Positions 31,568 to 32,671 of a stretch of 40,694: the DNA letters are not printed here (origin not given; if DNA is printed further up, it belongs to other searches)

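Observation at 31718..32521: Minimal PI3K/PI4K-like kinase-core protein in an archaeal genome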

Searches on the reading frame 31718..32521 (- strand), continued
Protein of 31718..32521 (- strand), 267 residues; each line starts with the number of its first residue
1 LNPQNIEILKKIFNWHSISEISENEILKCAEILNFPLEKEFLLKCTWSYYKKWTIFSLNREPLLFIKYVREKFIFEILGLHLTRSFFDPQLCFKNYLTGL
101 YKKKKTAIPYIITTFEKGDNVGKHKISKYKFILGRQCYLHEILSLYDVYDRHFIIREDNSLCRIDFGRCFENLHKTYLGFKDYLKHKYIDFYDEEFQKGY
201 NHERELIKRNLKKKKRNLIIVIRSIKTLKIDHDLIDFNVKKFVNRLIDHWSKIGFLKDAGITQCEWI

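Call 51: fold_search(model_id=the predicted structure, library=pdb)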
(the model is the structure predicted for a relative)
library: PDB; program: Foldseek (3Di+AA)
matches with E <= 10: 1585; with E <= 0.001: 272
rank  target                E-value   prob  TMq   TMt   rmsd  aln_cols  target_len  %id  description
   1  8qqy                  2.2e-05  1.00  0.30  0.30  17.1       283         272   12  Crystal structure of human Ephrin type-A receptor 2 (EPHA2) Kinase domain in complex with JG165 (released 2023-11-22)
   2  5nkd                  2.5e-05  1.00  0.31  0.30  16.9       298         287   11  Crystal Structure of Ephrin A2 (EphA2) Receptor Protein Kinase with Compound 2i (released 2017-06-07)
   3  4hnd_B                4.0e-05  1.00  0.54  0.45   7.1       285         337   12  Crystal structure of the catalytic domain of Selenomethionine substituted human PI4KIIalpha in complex with ADP (released 2014-04-09)
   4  6i3u                  5.4e-05  1.00  0.45  0.25   6.6       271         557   12  Optimization of potent and selective ATM inhibitors suitable for a proof-of-concept study in Huntington's disease models (released 2019-03-20)
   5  6g4j_A                5.4e-05  1.00  0.39  0.38  13.6       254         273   12  Structure of the protein kinase YabT from Bacillus subtilis in complex with an alphaREP crystallization helper (released 2019-01-30)
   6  4i94_A                6.1e-05  0.99  0.31  0.29  16.7       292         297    8  Structure of BSK8 in complex with AMP-PNP (released 2013-08-14)
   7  3s4q                  6.5e-05  0.99  0.28  0.25  16.9       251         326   11  P38 alpha kinase complexed with a pyrazolo-triazine based inhibitor (released 2012-02-01)
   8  4ork_C                7.3e-05  1.00  0.38  0.36  13.3       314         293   12  Crystal Structure of the Phosphotransferase Domain of the Bifunctional Aminoglycoside Resistance Enzyme AAC(6')-Ie-APH (released 2014-07-02)
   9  4y0x                  8.2e-05  1.00  0.34  0.29  15.0       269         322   10  Crystal structure of the S/T protein kinase PknG from Mycobacterium tuberculosis in complex with ADP (released 2015-05-20)
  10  6fdm_D                9.3e-05  0.97  0.28  0.27  18.1       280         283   13  Human Rio2 kinase structure (released 2019-01-30)
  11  3en9_A                1.0e-04  0.99  0.28  0.16  11.9       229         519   15  Structure of the Methanococcus jannaschii KAE1-BUD32 fusion protein (released 2008-11-04)
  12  3ptg_A                1.0e-04  0.99  0.31  0.26  17.8       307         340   11  Design and Synthesis of a Novel, Orally Efficacious Tri-substituted Thiophene Based JNK Inhibitor (released 2011-03-02)
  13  5iqg_A                1.1e-04  1.00  0.33  0.31  15.1       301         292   12  Aminoglycoside Phosphotransferase (2'')-Ia (CTD of AAC(6')-Ie/APH(2'')-Ia) in complex with GDP, Magnesium, and Gentami (released 2016-05-25)
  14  2qoq                  1.1e-04  0.97  0.28  0.27  15.8       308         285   11  Human EphA3 kinase and juxtamembrane region, base, AMP-PNP bound structure (released 2007-10-02)
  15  5iqi_A                1.2e-04  1.00  0.38  0.35  13.9       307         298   11  Aminoglycoside Phosphotransferase (2'')-Ia (CTD of AAC(6')-Ie/APH(2'')-Ia) Y237F mutant in complex with GMPPNP and Mag (released 2016-05-25)
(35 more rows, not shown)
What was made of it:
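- Closest known: Minimal atypical archaeal kinases RIO and Bud32. Same: Both appear among Foldseek hits (call 51).
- For the distant member, PI4KIIalpha, PI3Kgamma and Vps34 have the highest TM-scores (0.54, 0.47, 0.45; call 51). APH(2'') structures are among the top hits for the distant member (TMq 0.32-0.38; call 51).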

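Call 53: find_related_loci(query=A3, collection=genome_contigs, flank=4000)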
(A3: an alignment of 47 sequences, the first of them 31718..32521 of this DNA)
Query A3 (267 aa) in genome_contigs; peptide patterns used: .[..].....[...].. (x = any residue, [..] = any of these).
21 stretches matched a pattern; 11 encode a relative of the query (tblastn E <= 1e-3); 11 distinct loci.
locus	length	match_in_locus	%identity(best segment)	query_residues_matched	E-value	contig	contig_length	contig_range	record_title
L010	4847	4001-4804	68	1-267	1e-117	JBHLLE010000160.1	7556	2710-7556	MAG: Candidatus Hermodarchaeota archaeon isolate DZ1M.378 DZ1M.378@45682, whole genome shotgun sequence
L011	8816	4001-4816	56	1-267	2e-100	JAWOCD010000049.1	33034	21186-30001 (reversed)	MAG: Promethearchaeia archaeon isolate BLK3-3.bin.73 k191_3044237, whole genome shotgun sequence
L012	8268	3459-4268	56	1-267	6e-99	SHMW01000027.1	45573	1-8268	MAG: Promethearchaeota archaeon isolate BC3 1189800027, whole genome shotgun sequence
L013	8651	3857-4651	61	11-266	3e-98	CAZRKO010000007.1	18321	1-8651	MAG TPA_asm: uncultured archaeon isolate binchicken_co122_36 genome assembly, contig: NODE_1896_length_18321_cov_5.91842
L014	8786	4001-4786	56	1-262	6e-95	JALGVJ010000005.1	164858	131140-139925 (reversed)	MAG: Promethearchaeota archaeon isolate Meg22_1012_Bin_233 Meg22_1012_Bin_233_scaffold_21, whole genome shotgun sequence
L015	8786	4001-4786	50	1-263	2e-85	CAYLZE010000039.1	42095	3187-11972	MAG TPA_asm: uncultured archaeon isolate binchicken_co150_570 genome assembly, contig: NODE_1888_length_42095_cov_8.0046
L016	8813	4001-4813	49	1-267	7e-84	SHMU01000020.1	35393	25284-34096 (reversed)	MAG: Promethearchaeota archaeon isolate BC1 1189600020, whole genome shotgun sequence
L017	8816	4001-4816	60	1-267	4e-104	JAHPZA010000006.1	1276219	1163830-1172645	MAG: Promethearchaeota archaeon isolate LW40_45 NODE_2_length_1276219_cov_20.590636, whole genome shotgun sequence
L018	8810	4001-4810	59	1-267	3e-101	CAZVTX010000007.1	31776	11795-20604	MAG TPA_asm: uncultured archaeon isolate binchicken_co19_533 genome assembly, contig: NODE_1945_length_31776_cov_4.89016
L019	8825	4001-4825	54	4-267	1e-91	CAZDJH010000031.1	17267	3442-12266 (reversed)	MAG TPA_asm: uncultured archaeon isolate SRP141376_co4_317 genome assembly, contig: NODE_5696_length_17267_cov_4.368464,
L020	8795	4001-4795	35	1-252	2e-38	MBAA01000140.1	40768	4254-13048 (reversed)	MAG: Promethearchaeota archaeon CR_4 RBG_13_scaffold_928, whole genome shotgun sequence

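Call 57: search_protein_families(library=pfam, proteins=[P0039, P0041, P0042, P0043, P0044, P0045, P0046, P0047, P0050, P0053], max_evalue=0.5)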
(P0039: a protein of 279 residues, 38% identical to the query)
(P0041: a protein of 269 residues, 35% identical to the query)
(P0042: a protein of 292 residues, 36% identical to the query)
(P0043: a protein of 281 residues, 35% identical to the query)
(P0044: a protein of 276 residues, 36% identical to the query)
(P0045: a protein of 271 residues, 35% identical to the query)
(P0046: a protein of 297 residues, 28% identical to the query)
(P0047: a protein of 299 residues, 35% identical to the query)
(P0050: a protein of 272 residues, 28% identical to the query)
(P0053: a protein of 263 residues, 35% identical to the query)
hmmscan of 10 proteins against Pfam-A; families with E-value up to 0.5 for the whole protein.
P0039 (279 aa): 0 families

P0041 (269 aa): 0 families

P0042 (292 aa): 1 family
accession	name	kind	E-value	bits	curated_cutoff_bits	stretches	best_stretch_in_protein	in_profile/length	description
PF24892.1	UTP6_C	-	0.09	13.1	27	1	199-261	172-236/261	U3 small nucleolar RNA-associated protein 6 C-terminal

P0043 (281 aa): 2 families
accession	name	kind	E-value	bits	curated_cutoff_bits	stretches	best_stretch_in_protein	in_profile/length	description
PF13547.12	GTA_TIM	-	0.035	13.9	27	1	30-79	51-100/299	GTA TIM-barrel-like domain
PF03672.18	UPF0154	-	0.096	13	27.1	1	23-44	30-51/60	Uncharacterised protein family (UPF0154)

P0044 (276 aa): 1 family
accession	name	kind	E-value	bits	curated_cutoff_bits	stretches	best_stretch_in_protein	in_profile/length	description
PF13575.12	DUF4135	-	0.076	12.6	29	1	130-183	127-177/378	Domain of unknown function (DUF4135)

P0045 (271 aa): 0 families

P0046 (297 aa): 0 families

P0047 (299 aa): 0 families

P0050 (272 aa): 0 families

P0053 (263 aa): 1 family
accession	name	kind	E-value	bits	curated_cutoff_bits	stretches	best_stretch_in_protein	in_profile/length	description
PF02761.20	Cbl_N2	-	0.14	13.2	22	0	102-155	25-76/84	CBL proto-oncogene N-terminus, EF hand-like domain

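Call 59: fold_search(model_id=the predicted structure, library=viral)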
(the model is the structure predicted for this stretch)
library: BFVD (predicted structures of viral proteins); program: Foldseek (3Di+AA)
matches with E <= 10: 647; with E <= 0.001: 44
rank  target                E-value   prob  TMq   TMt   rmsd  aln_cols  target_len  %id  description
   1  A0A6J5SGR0            4.8e-06  1.00  0.47  0.16   6.6       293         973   14  Uncharacterized protein [uncultured Caudovirales phage]
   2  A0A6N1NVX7            1.5e-05  1.00  0.40  0.20  17.5       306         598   13  Serine/threonine-protein kinase Nek1 [Tupanvirus soda lake]
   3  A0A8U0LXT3            2.6e-05  1.00  0.34  0.21  14.3       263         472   13  (no name in the UniProt tables at hand)
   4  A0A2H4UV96            4.8e-05  0.99  0.28  0.20  17.2       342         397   12  Serine/threonine-protein kinase [Bodo saltans virus]
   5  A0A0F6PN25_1          6.3e-05  1.00  0.32  0.11  15.8       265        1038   10  Pp1a [Bovine nidovirus TCH5]
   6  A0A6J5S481            9.7e-05  1.00  0.43  0.13   7.5       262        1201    9  Phage portal protein, HK97 [uncultured Caudovirales phage]
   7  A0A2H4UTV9            1.0e-04  1.00  0.31  0.21  16.4       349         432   12  Serine/threonine protein kinase [Bodo saltans virus]
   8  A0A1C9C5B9            1.3e-04  1.00  0.48  0.23   9.0       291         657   13  Putative glycosyltransferase [Heterosigma akashiwo virus 01]
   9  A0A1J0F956            1.3e-04  1.00  0.35  0.31  13.7       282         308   12  (no name in the UniProt tables at hand)
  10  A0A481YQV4            1.3e-04  0.99  0.32  0.22  17.8       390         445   12  Protein kinase [Pithovirus LCDPAC02]
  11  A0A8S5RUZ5            1.4e-04  1.00  0.46  0.18  11.3       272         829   16  (no name in the UniProt tables at hand)
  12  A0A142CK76            1.6e-04  1.00  0.38  0.19   8.9       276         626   13  (no name in the UniProt tables at hand)
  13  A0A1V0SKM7            1.6e-04  1.00  0.34  0.27  15.0       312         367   12  non-specific serine/threonine protein kinase [Klosneuvirus KNV1]
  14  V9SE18                2.0e-04  0.99  0.32  0.26  15.2       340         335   13  Serine/threonine protein kinase [Tunisvirus fontaine2]
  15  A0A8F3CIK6            2.2e-04  1.00  0.32  0.13  15.5       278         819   11  mitogen-activated protein kinase kinase [Ranid herpesvirus 4]
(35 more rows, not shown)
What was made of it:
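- Giant-virus PI3Ks score higher TM than viral Ser/Thr kinases (call 59).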

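Call 61: search_protein_families(library=pfam, proteins=[P0057, P0058, P0054], max_evalue=0.1)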
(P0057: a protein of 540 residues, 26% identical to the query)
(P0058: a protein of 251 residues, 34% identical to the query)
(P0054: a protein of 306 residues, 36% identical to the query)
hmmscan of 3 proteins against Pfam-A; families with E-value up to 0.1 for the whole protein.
P0057 (540 aa): 3 families
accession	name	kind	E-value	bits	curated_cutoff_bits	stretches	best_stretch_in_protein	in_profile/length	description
PF14615.11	Rsa3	-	0.021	14.9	27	0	171-187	28-44/46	Ribosome-assembly protein 3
PF24809.1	DUF7708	-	0.023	15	25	0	132-163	90-120/146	Domain of unknown function (DUF7708)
PF15353.11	HECA_N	-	0.043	14.4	27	0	382-451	14-77/102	Headcase N-terminal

P0058 (251 aa): 2 families
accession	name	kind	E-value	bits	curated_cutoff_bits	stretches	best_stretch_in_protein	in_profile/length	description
PF13575.12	DUF4135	-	0.0071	16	29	1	78-149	116-177/378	Domain of unknown function (DUF4135)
PF12260.14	PIP49_C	-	0.073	13.1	25.2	0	104-144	80-120/189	Protein-kinase domain of FAM69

P0054 (306 aa): 0 families
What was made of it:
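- On PI3K/PI4K family (Pfam PF00454): The distant members were re-scanned with the same result (calls 57, 61).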

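Call 76: search_protein_families(library=padloc, proteins=[window:31718-32521:-], max_evalue=0.01)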
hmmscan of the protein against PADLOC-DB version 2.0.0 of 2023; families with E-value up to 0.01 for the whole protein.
window:31718-32521:- (267 aa): 0 families
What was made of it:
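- Tried and rejected: No PADLOC hit for either gene (call 76).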
